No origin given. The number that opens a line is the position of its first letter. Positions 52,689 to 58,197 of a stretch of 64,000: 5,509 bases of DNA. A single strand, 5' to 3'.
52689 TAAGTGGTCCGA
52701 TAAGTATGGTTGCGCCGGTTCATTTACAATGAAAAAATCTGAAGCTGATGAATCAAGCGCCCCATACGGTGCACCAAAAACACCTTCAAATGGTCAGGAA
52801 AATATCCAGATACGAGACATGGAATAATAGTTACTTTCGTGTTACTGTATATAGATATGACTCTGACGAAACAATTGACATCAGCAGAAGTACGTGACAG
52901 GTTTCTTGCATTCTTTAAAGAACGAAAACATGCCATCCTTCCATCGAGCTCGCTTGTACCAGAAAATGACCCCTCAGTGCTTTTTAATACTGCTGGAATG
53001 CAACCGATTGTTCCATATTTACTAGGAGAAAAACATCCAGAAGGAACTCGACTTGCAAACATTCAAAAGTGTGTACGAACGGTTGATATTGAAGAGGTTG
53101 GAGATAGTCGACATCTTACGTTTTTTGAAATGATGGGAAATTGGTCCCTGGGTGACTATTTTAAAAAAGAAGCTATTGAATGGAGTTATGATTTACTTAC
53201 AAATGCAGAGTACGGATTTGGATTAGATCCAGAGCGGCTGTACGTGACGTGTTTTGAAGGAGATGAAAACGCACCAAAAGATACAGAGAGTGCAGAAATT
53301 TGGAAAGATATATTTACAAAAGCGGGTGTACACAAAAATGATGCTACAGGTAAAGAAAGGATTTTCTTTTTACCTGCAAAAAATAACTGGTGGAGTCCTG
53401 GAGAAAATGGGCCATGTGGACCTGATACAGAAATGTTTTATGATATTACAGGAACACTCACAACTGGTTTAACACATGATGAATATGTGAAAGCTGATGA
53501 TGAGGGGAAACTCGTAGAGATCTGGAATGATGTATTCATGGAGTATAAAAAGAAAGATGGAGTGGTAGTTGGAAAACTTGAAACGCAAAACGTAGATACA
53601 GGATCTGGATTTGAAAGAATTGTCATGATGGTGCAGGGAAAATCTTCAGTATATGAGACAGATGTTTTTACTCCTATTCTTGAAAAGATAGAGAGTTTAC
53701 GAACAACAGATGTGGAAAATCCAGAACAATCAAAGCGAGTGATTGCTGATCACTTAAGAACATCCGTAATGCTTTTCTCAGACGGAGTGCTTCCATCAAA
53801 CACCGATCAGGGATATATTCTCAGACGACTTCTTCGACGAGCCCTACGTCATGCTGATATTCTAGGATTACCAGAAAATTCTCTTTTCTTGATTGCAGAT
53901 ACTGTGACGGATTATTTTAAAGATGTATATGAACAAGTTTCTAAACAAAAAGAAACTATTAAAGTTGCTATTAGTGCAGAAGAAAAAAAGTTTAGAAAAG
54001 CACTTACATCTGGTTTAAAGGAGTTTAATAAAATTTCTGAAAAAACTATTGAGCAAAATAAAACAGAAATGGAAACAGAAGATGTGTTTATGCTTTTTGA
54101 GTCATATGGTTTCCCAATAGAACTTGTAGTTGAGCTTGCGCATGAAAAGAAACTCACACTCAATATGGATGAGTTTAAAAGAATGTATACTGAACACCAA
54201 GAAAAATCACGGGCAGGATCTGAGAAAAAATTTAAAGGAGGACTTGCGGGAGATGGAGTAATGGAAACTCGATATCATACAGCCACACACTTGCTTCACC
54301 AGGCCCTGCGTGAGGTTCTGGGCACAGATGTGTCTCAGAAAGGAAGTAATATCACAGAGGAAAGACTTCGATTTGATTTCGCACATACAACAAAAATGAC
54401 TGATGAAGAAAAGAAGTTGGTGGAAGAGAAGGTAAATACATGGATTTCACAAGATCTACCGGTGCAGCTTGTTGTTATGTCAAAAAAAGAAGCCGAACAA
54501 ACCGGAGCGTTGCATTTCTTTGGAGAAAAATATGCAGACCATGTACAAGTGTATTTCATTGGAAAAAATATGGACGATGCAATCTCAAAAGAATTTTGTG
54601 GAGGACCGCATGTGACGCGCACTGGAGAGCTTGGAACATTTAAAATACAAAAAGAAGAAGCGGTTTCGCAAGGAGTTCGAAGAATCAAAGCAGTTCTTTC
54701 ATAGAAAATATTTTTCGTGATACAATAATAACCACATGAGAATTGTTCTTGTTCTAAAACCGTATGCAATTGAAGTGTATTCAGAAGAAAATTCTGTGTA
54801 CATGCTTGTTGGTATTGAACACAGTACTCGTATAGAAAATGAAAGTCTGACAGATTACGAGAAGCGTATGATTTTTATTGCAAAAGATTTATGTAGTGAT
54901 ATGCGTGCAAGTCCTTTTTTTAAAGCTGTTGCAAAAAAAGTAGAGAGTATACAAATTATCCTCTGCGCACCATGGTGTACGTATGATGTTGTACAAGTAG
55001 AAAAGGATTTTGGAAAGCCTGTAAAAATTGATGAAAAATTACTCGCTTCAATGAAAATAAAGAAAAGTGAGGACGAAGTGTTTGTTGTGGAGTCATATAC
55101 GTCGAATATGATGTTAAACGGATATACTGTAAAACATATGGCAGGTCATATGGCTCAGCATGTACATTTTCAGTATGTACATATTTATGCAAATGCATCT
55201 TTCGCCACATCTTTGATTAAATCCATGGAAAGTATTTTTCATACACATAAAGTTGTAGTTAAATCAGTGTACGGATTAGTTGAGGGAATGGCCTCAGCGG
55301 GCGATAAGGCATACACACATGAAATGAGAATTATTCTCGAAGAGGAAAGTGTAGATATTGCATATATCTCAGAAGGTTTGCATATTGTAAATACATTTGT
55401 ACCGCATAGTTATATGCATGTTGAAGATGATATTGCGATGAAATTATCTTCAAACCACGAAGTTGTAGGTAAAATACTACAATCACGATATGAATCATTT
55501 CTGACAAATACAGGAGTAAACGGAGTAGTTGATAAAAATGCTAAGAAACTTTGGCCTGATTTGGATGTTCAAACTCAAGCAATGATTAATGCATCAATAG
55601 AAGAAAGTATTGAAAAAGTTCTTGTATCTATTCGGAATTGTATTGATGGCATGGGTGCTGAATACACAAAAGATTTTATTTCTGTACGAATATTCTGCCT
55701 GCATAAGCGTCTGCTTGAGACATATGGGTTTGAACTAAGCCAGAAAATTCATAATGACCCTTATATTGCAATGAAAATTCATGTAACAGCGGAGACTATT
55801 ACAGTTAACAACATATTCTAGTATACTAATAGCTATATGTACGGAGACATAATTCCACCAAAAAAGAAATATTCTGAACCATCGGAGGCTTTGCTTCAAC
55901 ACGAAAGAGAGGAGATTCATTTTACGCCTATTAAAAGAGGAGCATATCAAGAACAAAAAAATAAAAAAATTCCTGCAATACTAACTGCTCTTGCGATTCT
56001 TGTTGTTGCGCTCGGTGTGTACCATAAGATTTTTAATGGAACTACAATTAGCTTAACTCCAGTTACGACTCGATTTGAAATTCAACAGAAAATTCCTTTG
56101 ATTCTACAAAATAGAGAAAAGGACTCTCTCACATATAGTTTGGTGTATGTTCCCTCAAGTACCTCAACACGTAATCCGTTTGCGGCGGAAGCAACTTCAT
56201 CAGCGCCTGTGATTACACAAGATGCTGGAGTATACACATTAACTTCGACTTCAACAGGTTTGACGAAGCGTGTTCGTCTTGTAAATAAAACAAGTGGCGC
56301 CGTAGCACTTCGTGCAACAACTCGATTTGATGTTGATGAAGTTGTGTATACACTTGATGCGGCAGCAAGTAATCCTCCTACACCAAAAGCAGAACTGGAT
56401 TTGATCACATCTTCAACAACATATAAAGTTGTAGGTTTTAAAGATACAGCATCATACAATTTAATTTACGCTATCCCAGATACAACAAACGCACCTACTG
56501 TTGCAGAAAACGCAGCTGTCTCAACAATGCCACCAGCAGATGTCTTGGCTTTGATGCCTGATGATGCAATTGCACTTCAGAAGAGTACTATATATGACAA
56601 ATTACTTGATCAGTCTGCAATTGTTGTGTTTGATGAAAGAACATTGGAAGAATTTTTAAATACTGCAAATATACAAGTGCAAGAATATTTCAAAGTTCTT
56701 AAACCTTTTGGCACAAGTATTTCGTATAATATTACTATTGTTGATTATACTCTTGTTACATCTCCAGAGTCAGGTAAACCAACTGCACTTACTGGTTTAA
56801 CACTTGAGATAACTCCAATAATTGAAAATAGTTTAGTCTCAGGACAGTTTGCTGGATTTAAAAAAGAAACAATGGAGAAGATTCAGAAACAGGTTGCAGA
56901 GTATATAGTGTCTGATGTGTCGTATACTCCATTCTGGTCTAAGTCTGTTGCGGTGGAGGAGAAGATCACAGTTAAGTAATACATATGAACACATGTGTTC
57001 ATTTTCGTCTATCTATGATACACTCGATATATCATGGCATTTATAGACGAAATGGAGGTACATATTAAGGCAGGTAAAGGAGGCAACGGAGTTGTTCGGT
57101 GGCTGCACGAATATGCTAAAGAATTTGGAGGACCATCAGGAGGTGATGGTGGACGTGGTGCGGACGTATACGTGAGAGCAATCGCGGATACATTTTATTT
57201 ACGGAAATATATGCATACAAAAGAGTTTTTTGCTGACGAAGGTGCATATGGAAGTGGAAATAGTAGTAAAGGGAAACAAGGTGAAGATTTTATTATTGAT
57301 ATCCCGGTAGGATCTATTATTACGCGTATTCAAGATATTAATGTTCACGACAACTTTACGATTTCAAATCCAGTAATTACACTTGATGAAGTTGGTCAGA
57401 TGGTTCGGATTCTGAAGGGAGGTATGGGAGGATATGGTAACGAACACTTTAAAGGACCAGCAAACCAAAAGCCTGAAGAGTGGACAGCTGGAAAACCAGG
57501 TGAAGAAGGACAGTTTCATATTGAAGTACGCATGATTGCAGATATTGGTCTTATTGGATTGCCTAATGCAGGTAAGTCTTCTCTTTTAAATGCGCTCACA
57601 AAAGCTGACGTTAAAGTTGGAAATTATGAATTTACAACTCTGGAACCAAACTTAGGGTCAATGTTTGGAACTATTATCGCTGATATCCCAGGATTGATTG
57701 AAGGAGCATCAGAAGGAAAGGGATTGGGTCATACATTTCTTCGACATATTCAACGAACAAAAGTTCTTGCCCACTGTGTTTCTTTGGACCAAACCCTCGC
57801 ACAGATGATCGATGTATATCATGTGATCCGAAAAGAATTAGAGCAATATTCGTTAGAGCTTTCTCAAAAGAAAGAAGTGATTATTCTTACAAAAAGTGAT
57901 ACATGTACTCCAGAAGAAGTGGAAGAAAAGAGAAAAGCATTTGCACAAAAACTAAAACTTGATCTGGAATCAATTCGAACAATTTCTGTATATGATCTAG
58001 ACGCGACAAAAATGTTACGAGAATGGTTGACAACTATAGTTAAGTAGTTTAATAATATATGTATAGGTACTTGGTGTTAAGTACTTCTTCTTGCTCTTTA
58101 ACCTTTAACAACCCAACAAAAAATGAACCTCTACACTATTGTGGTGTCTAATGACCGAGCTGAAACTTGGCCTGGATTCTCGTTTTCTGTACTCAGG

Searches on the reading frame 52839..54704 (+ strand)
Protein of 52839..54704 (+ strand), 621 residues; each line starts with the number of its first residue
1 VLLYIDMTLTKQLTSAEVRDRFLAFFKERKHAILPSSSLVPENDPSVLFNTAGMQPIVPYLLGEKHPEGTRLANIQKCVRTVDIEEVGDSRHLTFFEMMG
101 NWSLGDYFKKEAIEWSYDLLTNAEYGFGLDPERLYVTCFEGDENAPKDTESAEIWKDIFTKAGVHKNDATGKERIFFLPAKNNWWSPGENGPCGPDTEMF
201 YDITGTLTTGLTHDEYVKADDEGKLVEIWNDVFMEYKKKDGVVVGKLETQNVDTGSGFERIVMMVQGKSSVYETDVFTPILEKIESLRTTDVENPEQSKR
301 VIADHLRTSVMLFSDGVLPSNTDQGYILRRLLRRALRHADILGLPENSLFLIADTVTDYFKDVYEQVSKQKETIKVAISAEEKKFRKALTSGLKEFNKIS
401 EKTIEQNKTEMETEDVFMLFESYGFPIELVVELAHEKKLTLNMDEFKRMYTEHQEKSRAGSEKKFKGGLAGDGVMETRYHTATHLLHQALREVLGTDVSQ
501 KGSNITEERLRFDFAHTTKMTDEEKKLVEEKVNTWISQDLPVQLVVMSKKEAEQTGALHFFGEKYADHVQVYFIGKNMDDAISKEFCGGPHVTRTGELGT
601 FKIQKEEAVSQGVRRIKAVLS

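Call 90: search_protein_families(library=pfam, proteins=[window:52839-54704:+], max_evalue=0.00001)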
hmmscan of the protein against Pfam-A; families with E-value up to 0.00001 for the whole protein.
window:52839-54704:+ (621 aa): 2 families
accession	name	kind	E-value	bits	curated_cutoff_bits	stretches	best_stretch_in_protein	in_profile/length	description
PF01411.24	tRNA-synt_2c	-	3.4e-131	438.9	30.3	1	17-465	1-436/552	tRNA synthetases class II (A)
PF07973.19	tRNA_SAD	-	2.4e-15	56.7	24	1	569-616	1-43/44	Threonyl and Alanyl tRNA synthetase second additional domain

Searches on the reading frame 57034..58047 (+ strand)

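Call 90: search_protein_families(library=pfam, proteins=[window:57034-58047:+], max_evalue=0.00001)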
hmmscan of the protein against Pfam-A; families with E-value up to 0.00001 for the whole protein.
window:57034-58047:+ (337 aa): 3 families
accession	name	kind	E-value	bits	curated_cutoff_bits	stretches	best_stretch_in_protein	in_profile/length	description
PF01018.28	GTP1_OBG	-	5.1e-40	137.1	27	1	4-166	1-154/155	GTP1/OBG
PF01926.29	MMR_HSR1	-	5.6e-24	84.9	21.9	1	171-287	2-113/113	50S ribosome-binding GTPase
PF02421.24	FeoB_N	-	6.4e-10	39.2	27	1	171-237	3-75/156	Ferrous iron transport protein B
